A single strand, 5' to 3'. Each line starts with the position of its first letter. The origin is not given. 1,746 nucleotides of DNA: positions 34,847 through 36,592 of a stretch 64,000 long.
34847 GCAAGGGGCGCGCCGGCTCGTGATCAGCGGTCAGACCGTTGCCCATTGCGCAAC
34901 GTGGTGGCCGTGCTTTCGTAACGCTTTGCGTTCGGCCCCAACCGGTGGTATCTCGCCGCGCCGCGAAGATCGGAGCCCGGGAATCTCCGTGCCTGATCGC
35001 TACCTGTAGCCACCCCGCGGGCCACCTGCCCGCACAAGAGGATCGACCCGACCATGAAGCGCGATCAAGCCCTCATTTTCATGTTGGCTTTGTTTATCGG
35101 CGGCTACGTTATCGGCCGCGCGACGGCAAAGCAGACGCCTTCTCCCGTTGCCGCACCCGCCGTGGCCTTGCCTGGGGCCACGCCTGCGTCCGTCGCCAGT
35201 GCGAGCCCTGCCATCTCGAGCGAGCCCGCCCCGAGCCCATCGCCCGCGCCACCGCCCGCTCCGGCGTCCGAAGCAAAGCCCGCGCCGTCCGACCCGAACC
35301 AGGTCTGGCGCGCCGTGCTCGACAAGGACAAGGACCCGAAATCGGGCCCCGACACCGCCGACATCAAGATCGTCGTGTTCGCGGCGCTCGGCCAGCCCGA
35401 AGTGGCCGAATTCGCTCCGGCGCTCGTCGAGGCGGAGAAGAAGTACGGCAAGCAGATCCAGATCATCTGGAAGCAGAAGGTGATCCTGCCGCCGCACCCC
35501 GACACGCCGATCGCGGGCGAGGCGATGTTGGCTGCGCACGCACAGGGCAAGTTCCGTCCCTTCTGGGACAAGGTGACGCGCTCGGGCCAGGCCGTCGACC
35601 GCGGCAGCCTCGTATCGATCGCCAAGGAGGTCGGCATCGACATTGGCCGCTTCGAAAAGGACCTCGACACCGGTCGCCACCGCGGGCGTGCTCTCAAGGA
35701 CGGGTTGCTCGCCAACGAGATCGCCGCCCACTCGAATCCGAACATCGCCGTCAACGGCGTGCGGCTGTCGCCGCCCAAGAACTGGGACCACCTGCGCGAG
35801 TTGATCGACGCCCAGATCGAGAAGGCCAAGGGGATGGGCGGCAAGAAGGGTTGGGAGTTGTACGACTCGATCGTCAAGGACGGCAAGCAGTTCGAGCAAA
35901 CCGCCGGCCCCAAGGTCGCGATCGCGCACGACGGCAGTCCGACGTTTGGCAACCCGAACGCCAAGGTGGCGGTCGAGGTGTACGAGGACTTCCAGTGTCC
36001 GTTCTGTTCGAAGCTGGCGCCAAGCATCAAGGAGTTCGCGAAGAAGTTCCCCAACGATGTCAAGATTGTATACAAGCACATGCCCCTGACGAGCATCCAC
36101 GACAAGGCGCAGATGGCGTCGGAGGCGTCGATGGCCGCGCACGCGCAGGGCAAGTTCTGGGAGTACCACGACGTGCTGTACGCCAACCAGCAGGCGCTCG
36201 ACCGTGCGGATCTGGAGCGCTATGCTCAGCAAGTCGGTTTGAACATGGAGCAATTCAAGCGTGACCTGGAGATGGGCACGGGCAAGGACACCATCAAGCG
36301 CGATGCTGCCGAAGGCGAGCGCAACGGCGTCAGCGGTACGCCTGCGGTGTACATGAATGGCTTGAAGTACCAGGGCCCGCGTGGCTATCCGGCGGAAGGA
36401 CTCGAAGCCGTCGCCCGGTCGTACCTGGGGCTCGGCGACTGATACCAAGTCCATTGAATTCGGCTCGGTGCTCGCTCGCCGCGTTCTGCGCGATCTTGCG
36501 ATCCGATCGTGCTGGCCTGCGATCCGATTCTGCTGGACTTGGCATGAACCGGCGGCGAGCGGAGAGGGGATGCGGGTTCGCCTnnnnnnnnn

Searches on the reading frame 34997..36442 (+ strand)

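Call 83: search_protein_families(library=pfam, proteins=[window:34997-36442:+], max_evalue=0.00001)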
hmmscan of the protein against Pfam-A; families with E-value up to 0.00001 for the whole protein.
window:34997-36442:+ (481 aa): 3 families
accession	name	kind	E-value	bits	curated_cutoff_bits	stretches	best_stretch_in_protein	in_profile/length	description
PF13462.12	Thioredoxin_4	-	1.5e-30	107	23.2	2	313-463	4-155/165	Thioredoxin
PF01323.26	DSBA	-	7.7e-28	98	25.6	1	326-456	2-175/191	DSBA-like thioredoxin domain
PF13743.12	Thioredoxin_5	-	7.3e-06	26.3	27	0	393-451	102-161/186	Thioredoxin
